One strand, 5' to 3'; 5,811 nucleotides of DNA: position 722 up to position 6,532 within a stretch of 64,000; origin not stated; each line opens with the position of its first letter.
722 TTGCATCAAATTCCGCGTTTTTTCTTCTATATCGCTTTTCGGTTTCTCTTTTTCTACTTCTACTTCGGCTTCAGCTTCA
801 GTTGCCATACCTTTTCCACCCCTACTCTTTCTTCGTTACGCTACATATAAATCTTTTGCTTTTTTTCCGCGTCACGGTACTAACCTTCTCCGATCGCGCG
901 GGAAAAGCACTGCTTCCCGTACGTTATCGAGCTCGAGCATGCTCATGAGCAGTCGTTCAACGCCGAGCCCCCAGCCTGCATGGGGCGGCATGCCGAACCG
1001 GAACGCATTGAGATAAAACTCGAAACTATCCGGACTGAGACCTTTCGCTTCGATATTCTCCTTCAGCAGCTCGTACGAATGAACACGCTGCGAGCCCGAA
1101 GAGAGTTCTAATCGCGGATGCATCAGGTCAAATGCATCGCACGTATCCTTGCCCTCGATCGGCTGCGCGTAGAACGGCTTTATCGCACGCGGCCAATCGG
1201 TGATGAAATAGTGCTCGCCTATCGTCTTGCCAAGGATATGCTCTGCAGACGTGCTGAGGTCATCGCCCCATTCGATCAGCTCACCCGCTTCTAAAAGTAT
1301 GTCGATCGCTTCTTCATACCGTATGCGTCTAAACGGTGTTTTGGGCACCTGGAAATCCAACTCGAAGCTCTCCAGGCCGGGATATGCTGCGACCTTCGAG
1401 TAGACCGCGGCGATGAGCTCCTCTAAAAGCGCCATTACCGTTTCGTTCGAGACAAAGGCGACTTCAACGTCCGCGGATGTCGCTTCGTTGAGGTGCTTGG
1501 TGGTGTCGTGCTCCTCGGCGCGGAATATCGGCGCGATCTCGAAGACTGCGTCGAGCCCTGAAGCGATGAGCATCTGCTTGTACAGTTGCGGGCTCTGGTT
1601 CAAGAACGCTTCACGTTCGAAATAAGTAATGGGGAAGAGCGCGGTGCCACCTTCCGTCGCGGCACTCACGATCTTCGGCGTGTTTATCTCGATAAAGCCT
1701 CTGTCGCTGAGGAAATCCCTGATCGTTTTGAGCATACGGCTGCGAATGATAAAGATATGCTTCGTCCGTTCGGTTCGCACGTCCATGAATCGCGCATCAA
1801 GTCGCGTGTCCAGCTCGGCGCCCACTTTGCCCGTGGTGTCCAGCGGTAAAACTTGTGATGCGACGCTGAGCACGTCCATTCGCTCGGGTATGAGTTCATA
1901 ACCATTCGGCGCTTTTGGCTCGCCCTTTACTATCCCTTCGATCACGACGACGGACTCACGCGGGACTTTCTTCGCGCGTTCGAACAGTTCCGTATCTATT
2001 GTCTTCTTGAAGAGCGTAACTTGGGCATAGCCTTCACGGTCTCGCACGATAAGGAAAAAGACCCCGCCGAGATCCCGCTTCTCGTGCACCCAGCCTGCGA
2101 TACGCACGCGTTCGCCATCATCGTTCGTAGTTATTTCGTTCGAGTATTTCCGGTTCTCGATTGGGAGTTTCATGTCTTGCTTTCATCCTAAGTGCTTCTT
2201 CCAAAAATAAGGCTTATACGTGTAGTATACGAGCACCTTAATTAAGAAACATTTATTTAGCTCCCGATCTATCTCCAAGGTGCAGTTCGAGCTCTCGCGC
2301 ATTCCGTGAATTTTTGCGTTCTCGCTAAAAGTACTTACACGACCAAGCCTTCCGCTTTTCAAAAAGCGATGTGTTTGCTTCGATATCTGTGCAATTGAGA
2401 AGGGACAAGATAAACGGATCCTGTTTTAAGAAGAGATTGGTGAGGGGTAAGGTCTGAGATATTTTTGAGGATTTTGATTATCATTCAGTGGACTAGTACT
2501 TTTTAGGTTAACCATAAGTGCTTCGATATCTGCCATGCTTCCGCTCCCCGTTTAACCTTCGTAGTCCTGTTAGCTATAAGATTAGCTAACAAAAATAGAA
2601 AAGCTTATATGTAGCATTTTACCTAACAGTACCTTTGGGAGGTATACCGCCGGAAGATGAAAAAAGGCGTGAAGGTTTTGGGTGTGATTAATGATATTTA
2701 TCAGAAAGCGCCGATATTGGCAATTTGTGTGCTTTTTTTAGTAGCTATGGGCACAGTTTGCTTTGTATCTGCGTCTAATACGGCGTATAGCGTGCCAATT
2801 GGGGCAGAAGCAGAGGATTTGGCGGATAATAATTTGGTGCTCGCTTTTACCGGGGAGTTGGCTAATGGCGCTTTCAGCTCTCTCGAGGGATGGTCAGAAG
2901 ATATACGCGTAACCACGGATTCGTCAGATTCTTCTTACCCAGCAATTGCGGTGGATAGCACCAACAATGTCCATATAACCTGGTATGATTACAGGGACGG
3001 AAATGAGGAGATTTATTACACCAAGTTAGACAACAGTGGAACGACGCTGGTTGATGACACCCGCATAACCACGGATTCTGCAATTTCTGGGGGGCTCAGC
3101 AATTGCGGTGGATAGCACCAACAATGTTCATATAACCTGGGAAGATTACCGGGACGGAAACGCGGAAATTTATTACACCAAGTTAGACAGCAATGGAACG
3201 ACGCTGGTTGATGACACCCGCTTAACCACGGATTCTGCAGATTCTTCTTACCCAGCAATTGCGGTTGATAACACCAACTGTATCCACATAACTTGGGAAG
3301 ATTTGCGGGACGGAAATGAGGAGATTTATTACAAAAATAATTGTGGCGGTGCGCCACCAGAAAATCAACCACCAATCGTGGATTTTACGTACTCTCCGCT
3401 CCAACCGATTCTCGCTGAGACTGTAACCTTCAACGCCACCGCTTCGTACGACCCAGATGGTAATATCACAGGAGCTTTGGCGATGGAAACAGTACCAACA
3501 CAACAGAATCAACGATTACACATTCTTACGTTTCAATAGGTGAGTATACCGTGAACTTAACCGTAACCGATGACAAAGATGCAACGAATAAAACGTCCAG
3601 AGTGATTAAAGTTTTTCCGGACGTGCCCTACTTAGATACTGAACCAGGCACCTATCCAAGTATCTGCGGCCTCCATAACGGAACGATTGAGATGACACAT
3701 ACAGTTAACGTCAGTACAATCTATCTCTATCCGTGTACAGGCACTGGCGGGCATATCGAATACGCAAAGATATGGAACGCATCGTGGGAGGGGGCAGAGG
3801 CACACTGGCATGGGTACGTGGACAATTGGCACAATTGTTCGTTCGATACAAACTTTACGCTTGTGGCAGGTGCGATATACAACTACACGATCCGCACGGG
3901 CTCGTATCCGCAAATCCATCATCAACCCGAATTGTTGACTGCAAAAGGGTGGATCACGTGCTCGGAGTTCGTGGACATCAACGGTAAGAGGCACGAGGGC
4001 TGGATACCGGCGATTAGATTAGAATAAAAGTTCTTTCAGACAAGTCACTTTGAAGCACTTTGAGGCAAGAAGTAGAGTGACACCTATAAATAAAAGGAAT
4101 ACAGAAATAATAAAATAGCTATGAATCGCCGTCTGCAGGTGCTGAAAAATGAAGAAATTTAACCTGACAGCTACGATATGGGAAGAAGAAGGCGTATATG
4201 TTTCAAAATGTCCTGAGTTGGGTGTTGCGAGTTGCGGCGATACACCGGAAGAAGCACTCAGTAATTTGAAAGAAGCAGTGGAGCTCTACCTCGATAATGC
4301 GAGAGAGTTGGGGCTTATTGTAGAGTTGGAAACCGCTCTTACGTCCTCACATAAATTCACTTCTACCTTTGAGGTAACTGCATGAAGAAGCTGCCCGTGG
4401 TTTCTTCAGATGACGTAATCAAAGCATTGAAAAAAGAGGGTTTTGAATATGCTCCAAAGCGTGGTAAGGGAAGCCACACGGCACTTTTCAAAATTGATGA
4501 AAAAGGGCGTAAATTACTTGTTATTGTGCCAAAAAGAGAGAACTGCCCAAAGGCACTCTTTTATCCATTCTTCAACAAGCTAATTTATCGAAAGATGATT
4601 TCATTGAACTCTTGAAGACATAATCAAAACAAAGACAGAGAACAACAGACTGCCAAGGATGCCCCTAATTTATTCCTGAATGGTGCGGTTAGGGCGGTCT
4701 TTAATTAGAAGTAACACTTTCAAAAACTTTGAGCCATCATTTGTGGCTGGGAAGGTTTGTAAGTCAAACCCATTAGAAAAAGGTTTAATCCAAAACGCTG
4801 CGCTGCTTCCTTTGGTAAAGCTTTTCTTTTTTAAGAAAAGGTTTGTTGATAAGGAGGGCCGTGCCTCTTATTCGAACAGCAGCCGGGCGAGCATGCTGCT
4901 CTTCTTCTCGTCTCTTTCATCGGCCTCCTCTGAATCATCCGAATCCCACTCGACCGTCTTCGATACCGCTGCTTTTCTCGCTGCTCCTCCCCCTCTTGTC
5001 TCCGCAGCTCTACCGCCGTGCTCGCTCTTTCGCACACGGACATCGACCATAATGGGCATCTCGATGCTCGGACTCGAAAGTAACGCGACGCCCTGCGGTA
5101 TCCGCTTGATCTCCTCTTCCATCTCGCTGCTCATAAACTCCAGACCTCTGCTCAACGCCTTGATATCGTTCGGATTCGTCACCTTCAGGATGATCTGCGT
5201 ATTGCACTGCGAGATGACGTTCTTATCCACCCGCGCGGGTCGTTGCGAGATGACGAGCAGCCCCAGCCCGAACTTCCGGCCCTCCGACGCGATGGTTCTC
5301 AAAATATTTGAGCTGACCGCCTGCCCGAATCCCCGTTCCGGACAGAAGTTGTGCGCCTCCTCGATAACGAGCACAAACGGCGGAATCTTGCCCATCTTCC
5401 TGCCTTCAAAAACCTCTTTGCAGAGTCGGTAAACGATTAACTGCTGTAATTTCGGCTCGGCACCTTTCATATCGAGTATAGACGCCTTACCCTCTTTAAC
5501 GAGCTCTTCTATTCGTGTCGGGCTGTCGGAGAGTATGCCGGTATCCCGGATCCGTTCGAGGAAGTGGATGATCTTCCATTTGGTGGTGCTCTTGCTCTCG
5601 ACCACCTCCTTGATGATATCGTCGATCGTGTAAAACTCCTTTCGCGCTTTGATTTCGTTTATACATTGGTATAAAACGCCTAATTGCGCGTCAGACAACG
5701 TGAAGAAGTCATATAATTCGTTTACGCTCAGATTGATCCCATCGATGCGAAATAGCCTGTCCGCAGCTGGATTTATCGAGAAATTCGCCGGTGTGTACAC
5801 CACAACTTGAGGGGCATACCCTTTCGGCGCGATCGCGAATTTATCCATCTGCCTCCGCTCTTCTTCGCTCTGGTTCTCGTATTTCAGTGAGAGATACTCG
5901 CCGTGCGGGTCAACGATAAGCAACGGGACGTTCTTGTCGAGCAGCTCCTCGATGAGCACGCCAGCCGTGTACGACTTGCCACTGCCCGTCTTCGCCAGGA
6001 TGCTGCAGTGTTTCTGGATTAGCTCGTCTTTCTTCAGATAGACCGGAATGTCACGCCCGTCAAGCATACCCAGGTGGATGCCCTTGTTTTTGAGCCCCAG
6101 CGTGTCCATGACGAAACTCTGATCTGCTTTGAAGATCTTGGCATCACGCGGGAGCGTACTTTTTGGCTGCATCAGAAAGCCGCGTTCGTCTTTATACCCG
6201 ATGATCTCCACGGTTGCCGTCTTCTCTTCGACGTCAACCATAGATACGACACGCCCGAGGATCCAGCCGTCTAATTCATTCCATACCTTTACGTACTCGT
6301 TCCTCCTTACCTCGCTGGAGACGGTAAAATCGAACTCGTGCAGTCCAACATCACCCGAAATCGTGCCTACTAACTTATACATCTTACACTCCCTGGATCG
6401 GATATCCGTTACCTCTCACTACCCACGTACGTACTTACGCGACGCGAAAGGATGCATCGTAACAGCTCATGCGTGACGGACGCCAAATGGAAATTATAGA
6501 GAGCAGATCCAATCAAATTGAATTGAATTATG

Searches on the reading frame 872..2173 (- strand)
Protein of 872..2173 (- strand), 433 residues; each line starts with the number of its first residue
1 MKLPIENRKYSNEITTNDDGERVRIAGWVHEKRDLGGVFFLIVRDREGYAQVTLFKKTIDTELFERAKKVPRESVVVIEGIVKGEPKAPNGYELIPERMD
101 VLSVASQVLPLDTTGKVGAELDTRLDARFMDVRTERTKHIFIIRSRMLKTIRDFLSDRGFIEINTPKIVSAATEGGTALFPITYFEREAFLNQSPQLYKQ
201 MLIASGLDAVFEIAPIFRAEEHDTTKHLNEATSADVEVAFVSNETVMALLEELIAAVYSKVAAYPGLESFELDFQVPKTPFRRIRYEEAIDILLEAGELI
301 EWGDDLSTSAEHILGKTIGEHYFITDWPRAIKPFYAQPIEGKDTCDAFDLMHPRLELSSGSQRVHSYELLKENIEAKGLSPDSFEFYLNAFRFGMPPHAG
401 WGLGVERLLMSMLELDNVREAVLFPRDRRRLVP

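Call 43: search_protein_families(library=pfam, proteins=[window:872-2173:-], max_evalue=0.001)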
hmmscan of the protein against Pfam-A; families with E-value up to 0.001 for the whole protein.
window:872-2173:- (433 aa): 3 families
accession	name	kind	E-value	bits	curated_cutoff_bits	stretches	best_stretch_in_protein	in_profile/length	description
PF00152.25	tRNA-synt_2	-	9.1e-88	294.7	25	1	122-427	3-307/308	tRNA synthetases class II (D, K and N)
PF01336.31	tRNA_anti-codon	-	1.1e-16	60.9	27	1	23-102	1-75/75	OB-fold nucleic acid binding domain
PF01409.25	tRNA-synt_2d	-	3.3e-05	23.9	19.8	0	399-421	213-235/246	tRNA synthetases class II core domain (F)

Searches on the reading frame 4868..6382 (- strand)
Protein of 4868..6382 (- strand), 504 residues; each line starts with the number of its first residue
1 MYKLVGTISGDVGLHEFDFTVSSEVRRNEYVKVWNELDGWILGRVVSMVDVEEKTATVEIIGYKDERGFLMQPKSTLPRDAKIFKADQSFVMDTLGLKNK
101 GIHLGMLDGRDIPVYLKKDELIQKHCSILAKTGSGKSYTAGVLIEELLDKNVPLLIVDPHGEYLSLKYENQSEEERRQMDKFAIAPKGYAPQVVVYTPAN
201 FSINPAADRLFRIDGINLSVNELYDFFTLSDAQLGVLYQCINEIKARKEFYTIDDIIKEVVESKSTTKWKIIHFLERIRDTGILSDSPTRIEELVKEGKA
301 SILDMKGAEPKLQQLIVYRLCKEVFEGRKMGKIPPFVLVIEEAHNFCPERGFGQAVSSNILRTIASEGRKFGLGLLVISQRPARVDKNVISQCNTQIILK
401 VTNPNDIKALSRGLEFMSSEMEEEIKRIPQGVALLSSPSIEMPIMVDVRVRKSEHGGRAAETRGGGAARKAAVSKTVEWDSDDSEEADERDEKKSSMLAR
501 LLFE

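Call 43: search_protein_families(library=pfam, proteins=[window:4868-6382:-], max_evalue=0.001)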
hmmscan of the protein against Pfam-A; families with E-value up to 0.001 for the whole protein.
window:4868-6382:- (504 aa): 3 families
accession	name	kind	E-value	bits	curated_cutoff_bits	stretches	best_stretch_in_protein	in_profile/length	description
PF01935.23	DUF87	-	1.2e-45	156.8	23.2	1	102-324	1-220/220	Helicase HerA, central domain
PF12846.13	AAA_10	-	9e-07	28.7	27.5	0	124-285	22-158/362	AAA-like domain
PF05872.18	HerA_C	-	0.00029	20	22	0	120-167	18-65/502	Helicase HerA-like C-terminal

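Call 84: search_protein_families(library=padloc, proteins=[window:4868-6382:-], max_evalue=0.00001)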
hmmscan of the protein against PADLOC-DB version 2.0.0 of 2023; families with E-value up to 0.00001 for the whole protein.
window:4868-6382:- (504 aa): 15 families
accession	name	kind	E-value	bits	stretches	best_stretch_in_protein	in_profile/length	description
PDLC04105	HerA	-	3.3e-42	142.8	2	300-453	381-540/576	-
PDLC04102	HerA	-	4.6e-35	119.1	1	291-451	458-622/654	-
PDLC04103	HerA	-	1.1e-29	101.2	2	326-452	429-560/579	-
PDLC04106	HerA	-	1.6e-29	100.9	1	335-453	511-633/667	-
PDLC04098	HerA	-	1.3e-28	98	1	296-455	482-653/686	-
PDLC02185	HerA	-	1.7e-26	91.1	1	323-449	435-562/585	-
PDLC01055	HerA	-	1.8e-26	91.1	1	281-449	367-525/532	Type III coevolved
PDLC04140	mad8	-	3.2e-26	90.6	1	123-458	27-309/314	mads_8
PDLC02188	HerA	-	5.9e-25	86.1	1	330-449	423-543/578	-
PDLC04100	HerA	-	1.2e-24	85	1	323-449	429-556/580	-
PDLC04097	HerA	-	6.6e-23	79.2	1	240-452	374-596/618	-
PDLC04104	HerA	-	3.1e-18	63.7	1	332-440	217-328/379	-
PDLC04101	HerA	-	4.4e-10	36.9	1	111-185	156-223/400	-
PDLC04107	HerA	-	1e-08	32.6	1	111-172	157-219/306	-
PDLC04099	HerA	-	1.4e-07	29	1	114-166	160-213/214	-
